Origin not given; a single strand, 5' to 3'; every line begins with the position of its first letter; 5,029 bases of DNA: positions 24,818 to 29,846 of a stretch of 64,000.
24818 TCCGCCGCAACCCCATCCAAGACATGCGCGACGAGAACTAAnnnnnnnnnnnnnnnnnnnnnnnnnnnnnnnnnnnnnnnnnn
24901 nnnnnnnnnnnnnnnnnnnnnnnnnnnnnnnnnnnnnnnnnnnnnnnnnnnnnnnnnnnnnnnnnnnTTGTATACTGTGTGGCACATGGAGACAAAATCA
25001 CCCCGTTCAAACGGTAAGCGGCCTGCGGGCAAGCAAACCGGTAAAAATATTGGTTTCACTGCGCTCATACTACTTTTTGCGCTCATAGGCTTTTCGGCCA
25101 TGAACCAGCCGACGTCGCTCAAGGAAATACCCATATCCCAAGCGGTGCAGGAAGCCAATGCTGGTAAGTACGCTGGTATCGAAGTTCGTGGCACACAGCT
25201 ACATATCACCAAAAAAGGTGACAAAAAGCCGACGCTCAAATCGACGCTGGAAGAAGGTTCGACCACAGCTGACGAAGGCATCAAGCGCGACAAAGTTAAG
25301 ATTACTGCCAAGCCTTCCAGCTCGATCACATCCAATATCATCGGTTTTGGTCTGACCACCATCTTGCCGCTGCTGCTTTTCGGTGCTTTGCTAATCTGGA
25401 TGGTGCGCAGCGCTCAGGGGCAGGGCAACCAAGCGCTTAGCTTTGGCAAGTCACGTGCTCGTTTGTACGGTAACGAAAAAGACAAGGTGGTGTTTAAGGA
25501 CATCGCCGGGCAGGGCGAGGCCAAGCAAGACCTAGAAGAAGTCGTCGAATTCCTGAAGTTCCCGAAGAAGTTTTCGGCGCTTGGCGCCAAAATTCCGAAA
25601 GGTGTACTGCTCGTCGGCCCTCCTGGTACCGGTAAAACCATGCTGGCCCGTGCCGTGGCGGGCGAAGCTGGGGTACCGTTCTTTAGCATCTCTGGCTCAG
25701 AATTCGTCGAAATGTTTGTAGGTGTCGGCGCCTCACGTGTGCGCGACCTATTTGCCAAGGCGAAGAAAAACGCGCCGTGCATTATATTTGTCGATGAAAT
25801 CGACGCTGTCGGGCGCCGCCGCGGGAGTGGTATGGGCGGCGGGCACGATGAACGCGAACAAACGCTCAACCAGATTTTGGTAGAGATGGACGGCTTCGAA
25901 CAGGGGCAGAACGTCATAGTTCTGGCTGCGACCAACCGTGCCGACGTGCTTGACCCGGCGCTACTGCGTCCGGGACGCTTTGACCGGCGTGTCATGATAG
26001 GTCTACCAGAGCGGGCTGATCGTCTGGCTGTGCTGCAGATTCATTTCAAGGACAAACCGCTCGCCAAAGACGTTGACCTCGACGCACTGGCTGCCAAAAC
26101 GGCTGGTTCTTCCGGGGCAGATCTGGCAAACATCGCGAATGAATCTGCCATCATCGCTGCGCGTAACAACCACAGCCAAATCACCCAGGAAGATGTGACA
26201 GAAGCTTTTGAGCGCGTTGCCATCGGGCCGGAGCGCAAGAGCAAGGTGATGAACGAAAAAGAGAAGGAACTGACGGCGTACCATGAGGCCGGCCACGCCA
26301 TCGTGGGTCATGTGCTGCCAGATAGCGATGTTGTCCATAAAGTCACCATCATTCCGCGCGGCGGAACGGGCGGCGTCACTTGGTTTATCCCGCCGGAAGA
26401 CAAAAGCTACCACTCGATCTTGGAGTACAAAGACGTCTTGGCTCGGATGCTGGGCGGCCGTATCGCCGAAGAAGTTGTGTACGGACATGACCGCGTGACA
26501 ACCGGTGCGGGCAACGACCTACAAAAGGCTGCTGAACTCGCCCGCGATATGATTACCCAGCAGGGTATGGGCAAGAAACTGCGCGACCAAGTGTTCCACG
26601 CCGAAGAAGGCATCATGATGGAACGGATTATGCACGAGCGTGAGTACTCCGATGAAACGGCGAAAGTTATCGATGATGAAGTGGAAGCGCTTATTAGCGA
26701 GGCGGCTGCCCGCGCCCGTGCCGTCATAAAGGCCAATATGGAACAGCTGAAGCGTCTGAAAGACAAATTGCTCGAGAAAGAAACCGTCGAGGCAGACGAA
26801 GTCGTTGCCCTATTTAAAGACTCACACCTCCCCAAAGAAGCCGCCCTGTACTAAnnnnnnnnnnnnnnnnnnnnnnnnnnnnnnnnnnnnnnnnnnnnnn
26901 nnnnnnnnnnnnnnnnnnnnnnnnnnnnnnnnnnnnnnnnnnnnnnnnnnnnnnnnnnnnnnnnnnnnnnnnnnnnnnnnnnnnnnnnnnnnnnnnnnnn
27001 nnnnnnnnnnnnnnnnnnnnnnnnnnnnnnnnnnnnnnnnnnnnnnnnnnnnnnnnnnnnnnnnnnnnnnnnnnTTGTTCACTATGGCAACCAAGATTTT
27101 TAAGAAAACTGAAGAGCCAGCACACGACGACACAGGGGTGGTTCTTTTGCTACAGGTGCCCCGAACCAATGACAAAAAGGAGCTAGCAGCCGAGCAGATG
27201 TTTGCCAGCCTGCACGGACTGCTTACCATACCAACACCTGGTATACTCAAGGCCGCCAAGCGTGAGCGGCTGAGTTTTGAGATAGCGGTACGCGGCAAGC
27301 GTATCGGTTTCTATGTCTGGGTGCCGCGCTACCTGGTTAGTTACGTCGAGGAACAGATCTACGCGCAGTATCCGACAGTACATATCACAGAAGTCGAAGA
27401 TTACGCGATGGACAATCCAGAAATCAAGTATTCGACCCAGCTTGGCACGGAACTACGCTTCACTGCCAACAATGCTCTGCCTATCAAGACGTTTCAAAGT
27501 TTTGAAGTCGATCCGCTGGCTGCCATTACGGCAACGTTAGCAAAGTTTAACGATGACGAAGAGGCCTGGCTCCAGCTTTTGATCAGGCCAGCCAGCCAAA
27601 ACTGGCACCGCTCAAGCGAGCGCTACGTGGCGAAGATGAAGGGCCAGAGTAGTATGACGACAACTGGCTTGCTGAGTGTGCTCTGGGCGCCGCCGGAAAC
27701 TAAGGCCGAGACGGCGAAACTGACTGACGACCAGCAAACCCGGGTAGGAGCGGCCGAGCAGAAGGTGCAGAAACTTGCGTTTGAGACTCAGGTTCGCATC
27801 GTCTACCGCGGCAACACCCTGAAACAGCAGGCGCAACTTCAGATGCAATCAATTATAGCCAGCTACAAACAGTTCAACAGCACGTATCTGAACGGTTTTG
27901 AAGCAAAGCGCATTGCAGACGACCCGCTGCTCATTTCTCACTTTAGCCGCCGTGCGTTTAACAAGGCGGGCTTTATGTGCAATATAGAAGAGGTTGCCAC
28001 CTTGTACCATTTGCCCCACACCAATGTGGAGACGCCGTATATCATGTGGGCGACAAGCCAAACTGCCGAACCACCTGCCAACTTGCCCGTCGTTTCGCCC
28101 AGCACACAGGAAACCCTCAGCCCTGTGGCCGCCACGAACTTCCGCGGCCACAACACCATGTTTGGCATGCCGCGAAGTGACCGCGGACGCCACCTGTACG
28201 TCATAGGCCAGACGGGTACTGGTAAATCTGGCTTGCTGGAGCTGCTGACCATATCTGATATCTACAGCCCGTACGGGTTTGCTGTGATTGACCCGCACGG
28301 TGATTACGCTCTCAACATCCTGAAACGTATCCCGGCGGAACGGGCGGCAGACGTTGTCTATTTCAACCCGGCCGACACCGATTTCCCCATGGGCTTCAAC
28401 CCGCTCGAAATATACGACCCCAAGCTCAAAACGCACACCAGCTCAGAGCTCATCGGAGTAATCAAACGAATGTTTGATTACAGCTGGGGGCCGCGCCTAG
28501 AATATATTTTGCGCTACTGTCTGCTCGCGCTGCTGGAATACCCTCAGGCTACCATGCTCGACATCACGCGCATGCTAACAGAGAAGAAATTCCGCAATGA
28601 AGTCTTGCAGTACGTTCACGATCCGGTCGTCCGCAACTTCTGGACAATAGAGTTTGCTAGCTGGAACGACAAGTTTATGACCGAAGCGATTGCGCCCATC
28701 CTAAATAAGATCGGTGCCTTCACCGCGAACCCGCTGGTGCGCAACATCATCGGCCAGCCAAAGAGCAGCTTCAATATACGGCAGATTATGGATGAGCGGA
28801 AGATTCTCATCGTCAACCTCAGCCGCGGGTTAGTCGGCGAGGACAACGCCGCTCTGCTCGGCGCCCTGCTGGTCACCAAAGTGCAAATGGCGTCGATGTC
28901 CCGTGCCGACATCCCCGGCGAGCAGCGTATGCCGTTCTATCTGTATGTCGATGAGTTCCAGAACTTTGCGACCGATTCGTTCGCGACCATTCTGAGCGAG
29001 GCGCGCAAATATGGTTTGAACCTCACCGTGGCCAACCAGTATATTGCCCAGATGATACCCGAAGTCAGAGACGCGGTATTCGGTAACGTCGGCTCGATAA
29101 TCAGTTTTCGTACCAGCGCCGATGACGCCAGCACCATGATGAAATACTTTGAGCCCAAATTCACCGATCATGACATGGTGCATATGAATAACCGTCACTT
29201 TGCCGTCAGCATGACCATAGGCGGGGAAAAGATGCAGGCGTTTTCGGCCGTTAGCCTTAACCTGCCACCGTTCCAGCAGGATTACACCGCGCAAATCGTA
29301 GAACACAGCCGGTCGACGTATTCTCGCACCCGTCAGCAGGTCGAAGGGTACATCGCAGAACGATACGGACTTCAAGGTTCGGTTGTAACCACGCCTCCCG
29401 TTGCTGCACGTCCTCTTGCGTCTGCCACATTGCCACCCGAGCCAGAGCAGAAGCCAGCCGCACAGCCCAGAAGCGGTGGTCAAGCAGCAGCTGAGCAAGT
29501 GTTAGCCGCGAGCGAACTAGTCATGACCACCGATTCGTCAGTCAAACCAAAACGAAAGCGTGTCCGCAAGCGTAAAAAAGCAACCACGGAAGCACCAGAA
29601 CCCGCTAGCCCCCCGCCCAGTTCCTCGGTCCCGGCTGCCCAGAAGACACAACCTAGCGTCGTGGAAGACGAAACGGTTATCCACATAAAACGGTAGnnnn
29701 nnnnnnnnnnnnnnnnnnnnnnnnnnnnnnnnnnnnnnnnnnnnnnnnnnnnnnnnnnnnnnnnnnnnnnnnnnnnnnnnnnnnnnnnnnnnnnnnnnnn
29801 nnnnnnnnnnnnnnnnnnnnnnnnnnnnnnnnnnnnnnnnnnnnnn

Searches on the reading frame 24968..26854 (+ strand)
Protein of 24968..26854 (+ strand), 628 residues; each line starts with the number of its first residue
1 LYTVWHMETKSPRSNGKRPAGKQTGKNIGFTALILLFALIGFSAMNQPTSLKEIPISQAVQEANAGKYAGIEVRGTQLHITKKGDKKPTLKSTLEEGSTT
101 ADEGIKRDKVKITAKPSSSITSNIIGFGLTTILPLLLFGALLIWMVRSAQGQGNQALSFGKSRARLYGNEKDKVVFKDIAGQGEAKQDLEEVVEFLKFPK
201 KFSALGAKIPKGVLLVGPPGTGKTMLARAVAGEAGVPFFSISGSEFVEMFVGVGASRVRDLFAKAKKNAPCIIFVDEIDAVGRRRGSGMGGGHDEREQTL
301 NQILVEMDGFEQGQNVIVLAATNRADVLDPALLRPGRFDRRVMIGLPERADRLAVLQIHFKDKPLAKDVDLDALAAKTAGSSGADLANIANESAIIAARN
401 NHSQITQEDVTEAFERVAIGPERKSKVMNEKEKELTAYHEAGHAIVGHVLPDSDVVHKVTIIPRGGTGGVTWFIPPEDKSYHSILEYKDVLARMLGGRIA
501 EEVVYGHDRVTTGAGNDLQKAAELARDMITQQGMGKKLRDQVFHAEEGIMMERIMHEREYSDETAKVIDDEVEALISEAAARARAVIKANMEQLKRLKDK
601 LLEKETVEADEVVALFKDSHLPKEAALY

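Call 42: search_protein_families(library=pfam, proteins=[window:24968-26854:+], max_evalue=0.0001)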
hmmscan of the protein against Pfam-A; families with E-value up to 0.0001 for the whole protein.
window:24968-26854:+ (628 aa): 6 families
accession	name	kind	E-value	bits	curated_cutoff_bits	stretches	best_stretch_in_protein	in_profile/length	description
PF01434.24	Peptidase_M41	-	4.2e-60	203.3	29.9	1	427-614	2-190/191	Peptidase family M41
PF00004.35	AAA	-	1.9e-47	161.4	21.2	1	213-345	1-130/131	ATPase family associated with various cellular activities (AAA)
PF17862.7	AAA_lid_3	-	3.2e-12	46.2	27.2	1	368-411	1-44/45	AAA+ lid domain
PF06068.19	TIP49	-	2.6e-06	27.3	23.8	1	177-247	24-89/347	TIP49 P-loop domain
PF07728.20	AAA_5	-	5.9e-06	26.8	22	1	212-332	1-135/139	AAA domain (dynein-related subfamily)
PF05496.18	RuvB_N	-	8.3e-05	22.8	27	0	178-279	8-94/159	Holliday junction DNA helicase RuvB P-loop domain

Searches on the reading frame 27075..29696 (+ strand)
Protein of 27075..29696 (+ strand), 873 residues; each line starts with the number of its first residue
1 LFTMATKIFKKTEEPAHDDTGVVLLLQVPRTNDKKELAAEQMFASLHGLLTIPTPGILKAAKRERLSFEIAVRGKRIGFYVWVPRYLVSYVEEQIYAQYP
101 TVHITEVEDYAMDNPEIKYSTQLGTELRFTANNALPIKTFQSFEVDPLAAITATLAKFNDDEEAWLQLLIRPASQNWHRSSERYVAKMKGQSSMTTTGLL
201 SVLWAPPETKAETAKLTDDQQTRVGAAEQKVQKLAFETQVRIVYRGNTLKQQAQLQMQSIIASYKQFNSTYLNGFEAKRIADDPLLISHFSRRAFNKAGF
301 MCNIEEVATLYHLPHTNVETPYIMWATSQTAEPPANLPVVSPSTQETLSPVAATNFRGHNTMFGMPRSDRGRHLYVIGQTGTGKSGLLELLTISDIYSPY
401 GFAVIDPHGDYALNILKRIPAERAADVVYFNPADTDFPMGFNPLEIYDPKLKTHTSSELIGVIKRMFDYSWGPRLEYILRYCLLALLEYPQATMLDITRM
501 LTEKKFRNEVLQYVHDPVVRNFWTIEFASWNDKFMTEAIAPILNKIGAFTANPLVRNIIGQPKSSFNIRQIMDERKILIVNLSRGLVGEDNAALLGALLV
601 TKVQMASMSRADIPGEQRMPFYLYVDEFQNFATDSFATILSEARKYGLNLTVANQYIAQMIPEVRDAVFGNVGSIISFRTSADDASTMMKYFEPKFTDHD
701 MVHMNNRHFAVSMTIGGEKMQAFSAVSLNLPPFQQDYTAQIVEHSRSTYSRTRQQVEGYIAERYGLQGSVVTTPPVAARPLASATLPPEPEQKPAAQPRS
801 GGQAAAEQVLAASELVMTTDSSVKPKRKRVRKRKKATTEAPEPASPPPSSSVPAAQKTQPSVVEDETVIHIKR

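Call 42: search_protein_families(library=pfam, proteins=[window:27075-29696:+], max_evalue=0.0001)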
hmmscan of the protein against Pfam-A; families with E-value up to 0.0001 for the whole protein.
window:27075-29696:+ (873 aa): 4 families
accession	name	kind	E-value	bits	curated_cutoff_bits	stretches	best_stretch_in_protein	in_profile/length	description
PF10412.15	TrwB_AAD_bind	-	1.7e-06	27.6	20.5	1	365-661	9-287/387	Type IV secretion-system coupling protein DNA-binding domain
PF01935.23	DUF87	-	2.9e-06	28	23.2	1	372-584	24-203/220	Helicase HerA, central domain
PF02534.20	T4SS-DNA_transf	-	2e-05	24.1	20.1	0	551-660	238-344/468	Type IV secretory system Conjugative DNA transfer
PF12696.13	TraG-D_C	-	4.7e-05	23.7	22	0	620-679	1-65/126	TraM recognition site of TraD and TraG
